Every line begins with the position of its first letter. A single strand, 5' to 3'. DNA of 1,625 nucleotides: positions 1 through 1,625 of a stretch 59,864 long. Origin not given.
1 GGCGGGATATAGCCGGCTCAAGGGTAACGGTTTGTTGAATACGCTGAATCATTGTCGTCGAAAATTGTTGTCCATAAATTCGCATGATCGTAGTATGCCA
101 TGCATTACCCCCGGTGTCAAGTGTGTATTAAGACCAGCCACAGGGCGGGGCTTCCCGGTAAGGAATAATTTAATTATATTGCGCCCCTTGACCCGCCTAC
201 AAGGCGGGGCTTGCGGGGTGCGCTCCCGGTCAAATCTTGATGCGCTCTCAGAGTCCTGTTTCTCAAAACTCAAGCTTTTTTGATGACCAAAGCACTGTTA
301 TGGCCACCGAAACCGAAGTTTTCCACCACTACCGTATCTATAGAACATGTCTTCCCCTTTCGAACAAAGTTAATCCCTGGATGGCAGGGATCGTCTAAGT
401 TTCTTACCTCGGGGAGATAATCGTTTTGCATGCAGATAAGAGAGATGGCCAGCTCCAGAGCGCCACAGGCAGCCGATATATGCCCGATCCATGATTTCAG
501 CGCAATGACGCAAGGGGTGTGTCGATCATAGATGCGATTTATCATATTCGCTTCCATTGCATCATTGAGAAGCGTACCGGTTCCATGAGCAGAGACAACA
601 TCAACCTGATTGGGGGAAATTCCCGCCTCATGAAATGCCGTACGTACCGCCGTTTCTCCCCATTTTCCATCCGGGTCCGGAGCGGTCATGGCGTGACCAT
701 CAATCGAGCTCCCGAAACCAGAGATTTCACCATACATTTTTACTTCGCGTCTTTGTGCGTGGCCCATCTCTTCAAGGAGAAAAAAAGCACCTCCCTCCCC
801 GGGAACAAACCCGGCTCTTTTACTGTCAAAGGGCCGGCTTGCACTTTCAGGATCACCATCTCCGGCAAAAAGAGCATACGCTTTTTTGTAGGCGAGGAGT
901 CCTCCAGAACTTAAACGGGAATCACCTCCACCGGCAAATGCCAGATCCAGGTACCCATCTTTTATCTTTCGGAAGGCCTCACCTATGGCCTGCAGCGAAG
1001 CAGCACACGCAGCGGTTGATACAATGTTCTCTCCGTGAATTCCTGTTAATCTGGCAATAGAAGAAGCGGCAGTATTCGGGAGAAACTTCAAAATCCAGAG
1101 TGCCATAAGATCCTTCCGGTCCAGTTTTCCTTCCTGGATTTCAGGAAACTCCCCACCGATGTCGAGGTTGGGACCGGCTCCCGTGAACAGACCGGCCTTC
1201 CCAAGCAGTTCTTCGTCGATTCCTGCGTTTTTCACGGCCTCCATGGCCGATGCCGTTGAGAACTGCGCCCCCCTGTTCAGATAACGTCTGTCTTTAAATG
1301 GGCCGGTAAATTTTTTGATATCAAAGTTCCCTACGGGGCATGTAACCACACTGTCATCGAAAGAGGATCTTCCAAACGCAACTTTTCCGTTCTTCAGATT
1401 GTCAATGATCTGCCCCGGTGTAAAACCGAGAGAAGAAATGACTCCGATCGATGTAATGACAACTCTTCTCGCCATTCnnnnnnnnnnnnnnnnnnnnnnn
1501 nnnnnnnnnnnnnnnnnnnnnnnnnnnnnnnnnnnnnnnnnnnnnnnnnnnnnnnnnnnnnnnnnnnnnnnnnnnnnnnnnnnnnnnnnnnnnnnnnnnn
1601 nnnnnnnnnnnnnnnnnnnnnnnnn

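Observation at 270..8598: Biotin regulon carrying its own FAS-II-like module (KAS, ACP, SDR, hot-dog dehydratase, nitroreductase-fold protein)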

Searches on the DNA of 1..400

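Call 31: search_rna_families(source=window, start=1, end=400, threshold=evalue, max_evalue=1)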
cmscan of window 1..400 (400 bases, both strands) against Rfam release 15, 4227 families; matches with E-value up to 1: 0.
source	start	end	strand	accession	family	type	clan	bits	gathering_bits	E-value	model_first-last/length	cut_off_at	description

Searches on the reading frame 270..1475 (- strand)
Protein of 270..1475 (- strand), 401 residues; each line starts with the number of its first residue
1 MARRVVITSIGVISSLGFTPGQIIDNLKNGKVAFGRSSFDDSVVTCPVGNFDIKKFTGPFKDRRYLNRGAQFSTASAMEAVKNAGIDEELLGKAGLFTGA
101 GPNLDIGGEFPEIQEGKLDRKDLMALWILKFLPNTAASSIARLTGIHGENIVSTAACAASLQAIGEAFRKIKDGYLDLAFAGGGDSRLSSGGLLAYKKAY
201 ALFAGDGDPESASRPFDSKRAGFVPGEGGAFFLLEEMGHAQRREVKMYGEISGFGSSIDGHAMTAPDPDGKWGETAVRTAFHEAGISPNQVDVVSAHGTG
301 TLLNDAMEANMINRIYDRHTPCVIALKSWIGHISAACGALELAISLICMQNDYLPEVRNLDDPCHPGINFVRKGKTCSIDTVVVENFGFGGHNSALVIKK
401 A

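Call 3: search_protein_families(library=pfam, proteins=[window:270-1475:-], max_evalue=0.01)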
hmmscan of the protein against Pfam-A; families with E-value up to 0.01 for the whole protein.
window:270-1475:- (401 aa): 2 families
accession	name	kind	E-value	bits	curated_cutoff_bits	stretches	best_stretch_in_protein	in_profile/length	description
PF00109.32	ketoacyl-synt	-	5.3e-31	108.6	20.8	1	3-237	2-249/252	Beta-ketoacyl synthase, N-terminal domain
PF02801.28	Ketoacyl-synt_C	-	7.2e-29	100.6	20.8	1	248-360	1-118/119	Beta-ketoacyl synthase, C-terminal domain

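Call 4: search_protein_families(library=ncbifam, proteins=[window:270-1475:-], max_evalue=0.01)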
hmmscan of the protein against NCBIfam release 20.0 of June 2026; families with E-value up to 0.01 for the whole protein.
window:270-1475:- (401 aa): 23 families
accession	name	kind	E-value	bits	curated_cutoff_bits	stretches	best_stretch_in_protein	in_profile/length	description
TIGR03150.1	fabF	equivalog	1.5e-84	284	493.75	1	3-399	1-407/407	beta-ketoacyl-ACP synthase II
NF005589.0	PRK07314.1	subfamily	2.4e-82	276.9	387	1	2-400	3-411/413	beta-ketoacyl-ACP synthase II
NF004970.0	PRK06333.1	subfamily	4e-66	223.6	525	1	2-400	3-421/424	beta-ketoacyl-ACP synthase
NF006587.0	PRK09116.1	equivalog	1.1e-65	221.9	470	1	3-400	2-406/408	beta-ketoacyl-ACP synthase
NF004618.0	PRK05952.1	equivalog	6.7e-60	203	455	1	4-400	3-382/384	beta-ketoacyl-ACP synthase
NF006274.0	PRK08439.1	equivalog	1.2e-58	198.8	621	1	3-400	2-405/406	beta-ketoacyl-ACP synthase II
NF005490.0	PRK07103.1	equivalog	3.8e-57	194.2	445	1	2-400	3-412/414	polyketide beta-ketoacyl:acyl carrier protein synthase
NF005935.0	PRK07967.1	equivalog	2.4e-56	191.3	630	1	3-400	2-403/406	beta-ketoacyl-ACP synthase I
NF006434.0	PRK08722.1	equivalog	1.4e-52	179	759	1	3-400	4-413/414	beta-ketoacyl-ACP synthase II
NF005916.1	PRK07910.1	equivalog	7.8e-52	176.6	560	1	98-399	114-416/418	KasA/KasB family beta-ketoacyl-ACP synthase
NF006618.0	PRK09185.1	subfamily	1e-51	176.2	407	1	135-400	139-392/394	beta-ketoacyl-ACP synthase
NF058662.1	cispenta_AmcF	equivalog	1.9e-49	168.6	325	1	136-399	108-368/369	cispentacin biosynthesis acyltransferase subunit AmcF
NF005076.0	PRK06501.1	equivalog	7.3e-49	166.8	629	1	5-399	13-421/425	beta-ketoacyl-ACP synthase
NF040607.1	mycolic_Pks13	equivalog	1.6e-31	108.7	2100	1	147-399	261-524/1680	polyketide synthase Pks13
NF045894.1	PKS_plus_SDR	equivalog_domain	3.7e-30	104.4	1740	1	77-364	98-380/1515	type I polyketide synthase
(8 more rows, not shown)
